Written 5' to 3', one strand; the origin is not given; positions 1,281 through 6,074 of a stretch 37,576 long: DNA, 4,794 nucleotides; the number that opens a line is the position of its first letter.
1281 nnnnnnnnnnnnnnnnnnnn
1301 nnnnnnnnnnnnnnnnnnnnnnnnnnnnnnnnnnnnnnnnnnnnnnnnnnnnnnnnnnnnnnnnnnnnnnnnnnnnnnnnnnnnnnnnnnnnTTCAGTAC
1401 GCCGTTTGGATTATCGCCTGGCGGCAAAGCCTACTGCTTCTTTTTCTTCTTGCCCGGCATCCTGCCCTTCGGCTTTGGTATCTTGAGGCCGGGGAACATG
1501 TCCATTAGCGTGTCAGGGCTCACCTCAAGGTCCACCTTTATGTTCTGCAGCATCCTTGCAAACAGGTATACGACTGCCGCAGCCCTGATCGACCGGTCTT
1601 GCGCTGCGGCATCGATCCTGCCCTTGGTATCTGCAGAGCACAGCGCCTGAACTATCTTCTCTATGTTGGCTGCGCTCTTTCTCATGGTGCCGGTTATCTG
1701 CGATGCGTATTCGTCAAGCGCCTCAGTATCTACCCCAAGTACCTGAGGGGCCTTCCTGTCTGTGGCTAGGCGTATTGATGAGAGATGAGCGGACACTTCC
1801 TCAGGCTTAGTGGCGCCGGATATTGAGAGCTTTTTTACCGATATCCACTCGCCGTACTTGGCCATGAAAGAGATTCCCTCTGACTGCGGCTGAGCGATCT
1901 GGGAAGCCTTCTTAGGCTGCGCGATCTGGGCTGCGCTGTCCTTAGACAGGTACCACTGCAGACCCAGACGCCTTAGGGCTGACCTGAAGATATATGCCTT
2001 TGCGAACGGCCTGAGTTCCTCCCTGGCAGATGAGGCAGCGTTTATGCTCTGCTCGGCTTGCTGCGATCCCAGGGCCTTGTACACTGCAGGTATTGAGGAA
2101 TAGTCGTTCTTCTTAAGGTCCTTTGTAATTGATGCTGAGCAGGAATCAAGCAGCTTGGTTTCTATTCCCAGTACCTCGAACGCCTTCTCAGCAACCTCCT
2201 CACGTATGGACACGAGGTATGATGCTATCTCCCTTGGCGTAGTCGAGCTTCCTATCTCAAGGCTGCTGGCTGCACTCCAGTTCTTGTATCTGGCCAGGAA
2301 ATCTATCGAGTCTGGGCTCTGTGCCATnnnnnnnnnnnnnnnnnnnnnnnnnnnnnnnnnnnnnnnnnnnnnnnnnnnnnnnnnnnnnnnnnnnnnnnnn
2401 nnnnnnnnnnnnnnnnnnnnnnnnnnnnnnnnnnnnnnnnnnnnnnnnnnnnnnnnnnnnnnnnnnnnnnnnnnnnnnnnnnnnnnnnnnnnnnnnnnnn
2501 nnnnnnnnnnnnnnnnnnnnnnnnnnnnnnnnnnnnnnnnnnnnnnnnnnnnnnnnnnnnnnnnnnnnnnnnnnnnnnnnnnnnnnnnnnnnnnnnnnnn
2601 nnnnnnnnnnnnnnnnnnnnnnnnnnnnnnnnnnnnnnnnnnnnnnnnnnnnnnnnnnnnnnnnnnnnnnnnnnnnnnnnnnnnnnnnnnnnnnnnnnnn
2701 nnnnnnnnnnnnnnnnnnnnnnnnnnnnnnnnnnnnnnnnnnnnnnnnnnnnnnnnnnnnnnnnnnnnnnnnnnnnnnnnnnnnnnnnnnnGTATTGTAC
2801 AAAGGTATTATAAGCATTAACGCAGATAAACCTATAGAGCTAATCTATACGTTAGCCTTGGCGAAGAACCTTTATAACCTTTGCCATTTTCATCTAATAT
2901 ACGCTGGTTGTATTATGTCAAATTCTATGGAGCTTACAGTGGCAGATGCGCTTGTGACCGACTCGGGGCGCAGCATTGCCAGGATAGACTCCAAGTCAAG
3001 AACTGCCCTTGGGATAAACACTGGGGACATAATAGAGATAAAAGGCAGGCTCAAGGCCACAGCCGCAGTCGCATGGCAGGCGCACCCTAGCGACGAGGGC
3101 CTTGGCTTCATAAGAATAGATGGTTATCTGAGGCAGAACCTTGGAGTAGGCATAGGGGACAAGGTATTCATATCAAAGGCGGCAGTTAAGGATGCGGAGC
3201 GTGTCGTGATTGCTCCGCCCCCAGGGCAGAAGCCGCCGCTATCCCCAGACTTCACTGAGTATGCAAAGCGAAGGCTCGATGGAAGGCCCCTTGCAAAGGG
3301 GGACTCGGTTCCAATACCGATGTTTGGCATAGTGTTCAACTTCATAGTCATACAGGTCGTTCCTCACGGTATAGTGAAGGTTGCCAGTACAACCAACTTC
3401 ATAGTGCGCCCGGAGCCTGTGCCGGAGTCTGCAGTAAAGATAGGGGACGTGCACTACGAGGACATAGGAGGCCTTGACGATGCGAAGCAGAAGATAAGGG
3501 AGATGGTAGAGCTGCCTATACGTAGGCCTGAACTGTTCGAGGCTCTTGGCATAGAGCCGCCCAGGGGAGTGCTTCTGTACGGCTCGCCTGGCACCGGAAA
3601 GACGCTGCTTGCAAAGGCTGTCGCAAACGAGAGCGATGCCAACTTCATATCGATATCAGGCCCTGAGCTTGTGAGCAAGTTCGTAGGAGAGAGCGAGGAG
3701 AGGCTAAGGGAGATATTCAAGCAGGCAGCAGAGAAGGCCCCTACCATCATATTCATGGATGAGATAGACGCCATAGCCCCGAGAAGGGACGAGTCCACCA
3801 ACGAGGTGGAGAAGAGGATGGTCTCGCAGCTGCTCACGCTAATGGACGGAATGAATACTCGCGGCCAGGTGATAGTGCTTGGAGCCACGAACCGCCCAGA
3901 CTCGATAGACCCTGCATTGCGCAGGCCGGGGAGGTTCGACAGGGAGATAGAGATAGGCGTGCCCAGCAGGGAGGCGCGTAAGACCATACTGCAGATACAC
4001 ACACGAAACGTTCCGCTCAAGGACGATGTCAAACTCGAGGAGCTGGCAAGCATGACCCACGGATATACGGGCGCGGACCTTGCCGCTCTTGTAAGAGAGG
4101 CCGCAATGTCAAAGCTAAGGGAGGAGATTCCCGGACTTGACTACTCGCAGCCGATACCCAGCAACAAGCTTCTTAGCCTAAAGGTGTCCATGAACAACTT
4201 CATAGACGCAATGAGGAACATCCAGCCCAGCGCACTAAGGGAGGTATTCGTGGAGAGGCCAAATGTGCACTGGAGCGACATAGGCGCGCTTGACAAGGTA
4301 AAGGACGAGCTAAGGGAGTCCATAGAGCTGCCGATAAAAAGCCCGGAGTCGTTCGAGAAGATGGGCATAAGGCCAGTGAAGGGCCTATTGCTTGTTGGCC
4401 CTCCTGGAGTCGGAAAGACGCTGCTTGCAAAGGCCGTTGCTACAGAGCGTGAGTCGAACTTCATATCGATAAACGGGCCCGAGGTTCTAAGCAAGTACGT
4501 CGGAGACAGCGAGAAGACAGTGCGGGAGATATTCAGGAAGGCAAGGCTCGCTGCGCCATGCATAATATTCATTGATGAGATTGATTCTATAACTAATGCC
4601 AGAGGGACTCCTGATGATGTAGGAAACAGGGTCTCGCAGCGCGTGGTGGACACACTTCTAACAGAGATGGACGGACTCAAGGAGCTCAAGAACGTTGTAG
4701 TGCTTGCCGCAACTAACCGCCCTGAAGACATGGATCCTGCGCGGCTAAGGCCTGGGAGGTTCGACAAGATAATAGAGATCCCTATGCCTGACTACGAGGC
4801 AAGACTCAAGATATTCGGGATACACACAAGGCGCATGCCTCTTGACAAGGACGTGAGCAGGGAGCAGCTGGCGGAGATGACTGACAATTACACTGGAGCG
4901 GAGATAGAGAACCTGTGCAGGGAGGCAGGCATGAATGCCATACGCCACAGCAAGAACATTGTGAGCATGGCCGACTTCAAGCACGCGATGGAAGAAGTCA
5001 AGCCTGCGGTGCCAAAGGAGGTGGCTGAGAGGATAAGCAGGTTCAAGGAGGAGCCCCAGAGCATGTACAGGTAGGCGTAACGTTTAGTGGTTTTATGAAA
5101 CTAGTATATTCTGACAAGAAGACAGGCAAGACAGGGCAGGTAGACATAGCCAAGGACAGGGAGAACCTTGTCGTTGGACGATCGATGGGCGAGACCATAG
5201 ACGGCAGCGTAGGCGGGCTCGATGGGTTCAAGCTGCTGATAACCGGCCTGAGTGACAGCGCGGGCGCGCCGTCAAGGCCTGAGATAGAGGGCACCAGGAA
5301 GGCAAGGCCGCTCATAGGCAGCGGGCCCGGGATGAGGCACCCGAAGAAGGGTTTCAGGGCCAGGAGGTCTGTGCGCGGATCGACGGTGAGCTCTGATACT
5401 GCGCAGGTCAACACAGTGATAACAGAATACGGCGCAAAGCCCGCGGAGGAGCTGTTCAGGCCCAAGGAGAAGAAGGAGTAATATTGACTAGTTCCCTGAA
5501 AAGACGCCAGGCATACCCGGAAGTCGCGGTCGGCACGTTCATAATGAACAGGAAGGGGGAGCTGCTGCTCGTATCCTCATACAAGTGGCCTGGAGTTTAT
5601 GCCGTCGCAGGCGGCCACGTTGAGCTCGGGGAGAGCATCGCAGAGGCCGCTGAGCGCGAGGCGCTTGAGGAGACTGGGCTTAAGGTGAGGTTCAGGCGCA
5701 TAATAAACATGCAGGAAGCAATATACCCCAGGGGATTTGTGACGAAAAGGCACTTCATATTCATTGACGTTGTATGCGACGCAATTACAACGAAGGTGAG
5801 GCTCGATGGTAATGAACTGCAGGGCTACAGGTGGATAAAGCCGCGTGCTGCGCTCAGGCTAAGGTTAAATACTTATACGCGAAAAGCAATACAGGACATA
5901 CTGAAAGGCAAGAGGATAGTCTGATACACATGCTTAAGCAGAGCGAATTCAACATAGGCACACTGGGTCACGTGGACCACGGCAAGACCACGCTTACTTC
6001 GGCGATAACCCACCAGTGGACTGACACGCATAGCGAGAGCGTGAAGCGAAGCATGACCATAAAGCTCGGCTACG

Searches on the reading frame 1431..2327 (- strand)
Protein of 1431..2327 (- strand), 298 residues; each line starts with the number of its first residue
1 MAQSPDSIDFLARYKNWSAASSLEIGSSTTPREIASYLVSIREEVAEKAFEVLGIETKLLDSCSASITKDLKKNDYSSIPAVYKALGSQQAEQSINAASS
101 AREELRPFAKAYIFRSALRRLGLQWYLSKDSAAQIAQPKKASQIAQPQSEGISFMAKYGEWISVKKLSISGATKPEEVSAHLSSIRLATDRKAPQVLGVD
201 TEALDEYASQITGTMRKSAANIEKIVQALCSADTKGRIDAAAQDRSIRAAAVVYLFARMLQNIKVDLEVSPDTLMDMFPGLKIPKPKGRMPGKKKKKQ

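Call 6: search_protein_families(library=pfam, proteins=[window:1431-2327:-], max_evalue=0.01)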
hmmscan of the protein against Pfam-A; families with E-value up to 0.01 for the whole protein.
window:1431-2327:- (298 aa): 1 family
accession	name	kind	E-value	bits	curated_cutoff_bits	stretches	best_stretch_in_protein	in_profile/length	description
PF10869.13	DUF2666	-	8.2e-29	101.1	23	2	150-274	2-128/135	Domain of unknown function (DUF2666)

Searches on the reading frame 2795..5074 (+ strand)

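Call 6: search_protein_families(library=pfam, proteins=[window:2795-5074:+], max_evalue=0.01)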
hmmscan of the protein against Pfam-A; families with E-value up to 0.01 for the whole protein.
window:2795-5074:+ (759 aa): 44 families (the best 25 are shown)
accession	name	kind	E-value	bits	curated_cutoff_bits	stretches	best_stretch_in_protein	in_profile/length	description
PF00004.35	AAA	-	4.4e-98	325.2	21.2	2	259-388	1-130/131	ATPase family associated with various cellular activities (AAA)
PF17862.7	AAA_lid_3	-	1.5e-32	111.2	27.2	2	686-729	1-44/45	AAA+ lid domain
PF02359.24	CDC48_N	-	2.1e-26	92.3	35.1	1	46-130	1-84/85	Cell division protein 48 (CDC48), N-terminal domain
PF05496.18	RuvB_N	-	6.4e-15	55.7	27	2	258-333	35-102/159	Holliday junction DNA helicase RuvB P-loop domain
PF13191.12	AAA_16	-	7.6e-14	53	32.6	2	248-362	16-138/167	AAA ATPase domain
PF07724.20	AAA_2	-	1.1e-12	48.7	27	2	527-642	2-125/166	AAA domain (Cdc48 subfamily)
PF02933.23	CDC48_2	-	1.5e-12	47.4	22.4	1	149-210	2-63/64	Cell division protein 48 (CDC48), domain 2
PF13173.12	AAA_14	-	3.3e-12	47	27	2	531-602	5-77/129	AAA domain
PF06068.19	TIP49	-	2e-11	44.1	23.8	2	257-311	51-106/347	TIP49 P-loop domain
PF13401.12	AAA_22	-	2.2e-11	44.7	27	1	259-359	8-118/130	AAA domain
PF07728.20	AAA_5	-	8.4e-10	39.2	22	2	530-600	1-79/139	AAA domain (dynein-related subfamily)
PF13671.12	AAA_33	-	2.3e-09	38.1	27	2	531-577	2-46/143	AAA domain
PF20720.3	nSTAND3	-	2.6e-08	34.1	27.2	1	531-576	20-68/155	Novel STAND NTPase 3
PF13521.12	AAA_28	-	1.6e-06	28.8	27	0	259-308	2-47/164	AAA domain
PF09336.16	Vps4_C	-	1.6e-06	28.4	21.3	0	721-753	27-59/61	Vps4 C terminal oligomerisation domain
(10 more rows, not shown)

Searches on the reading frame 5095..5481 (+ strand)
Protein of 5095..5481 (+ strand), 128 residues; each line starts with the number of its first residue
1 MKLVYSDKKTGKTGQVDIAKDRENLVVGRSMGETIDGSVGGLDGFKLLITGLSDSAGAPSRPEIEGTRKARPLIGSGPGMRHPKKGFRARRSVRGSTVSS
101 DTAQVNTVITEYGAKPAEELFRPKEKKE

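Call 7: search_protein_families(library=pfam, proteins=[window:5095-5481:+], max_evalue=0.01)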
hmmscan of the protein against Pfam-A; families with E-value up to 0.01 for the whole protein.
window:5095-5481:+ (128 aa): 1 family
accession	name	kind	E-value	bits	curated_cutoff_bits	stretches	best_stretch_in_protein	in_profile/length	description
PF01092.24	Ribosomal_S6e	-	1.4e-30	106.2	26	1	1-121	1-124/125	Ribosomal protein S6e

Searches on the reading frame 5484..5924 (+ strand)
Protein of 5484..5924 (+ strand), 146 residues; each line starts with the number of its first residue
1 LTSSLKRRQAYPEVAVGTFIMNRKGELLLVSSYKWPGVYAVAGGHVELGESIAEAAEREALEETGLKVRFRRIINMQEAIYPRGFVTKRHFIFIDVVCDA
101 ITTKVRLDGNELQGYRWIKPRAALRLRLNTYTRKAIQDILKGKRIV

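Call 7: search_protein_families(library=pfam, proteins=[window:5484-5924:+], max_evalue=0.01)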
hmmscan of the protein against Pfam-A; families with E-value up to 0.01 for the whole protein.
window:5484-5924:+ (146 aa): 2 families
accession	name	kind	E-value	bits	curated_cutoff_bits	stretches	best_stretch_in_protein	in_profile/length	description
PF00293.34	NUDIX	-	2.2e-21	76.7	21.1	1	13-137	3-132/134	NUDIX domain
PF14815.12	NUDIX_4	-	0.0037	17.5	35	1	34-137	22-112/113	NUDIX domain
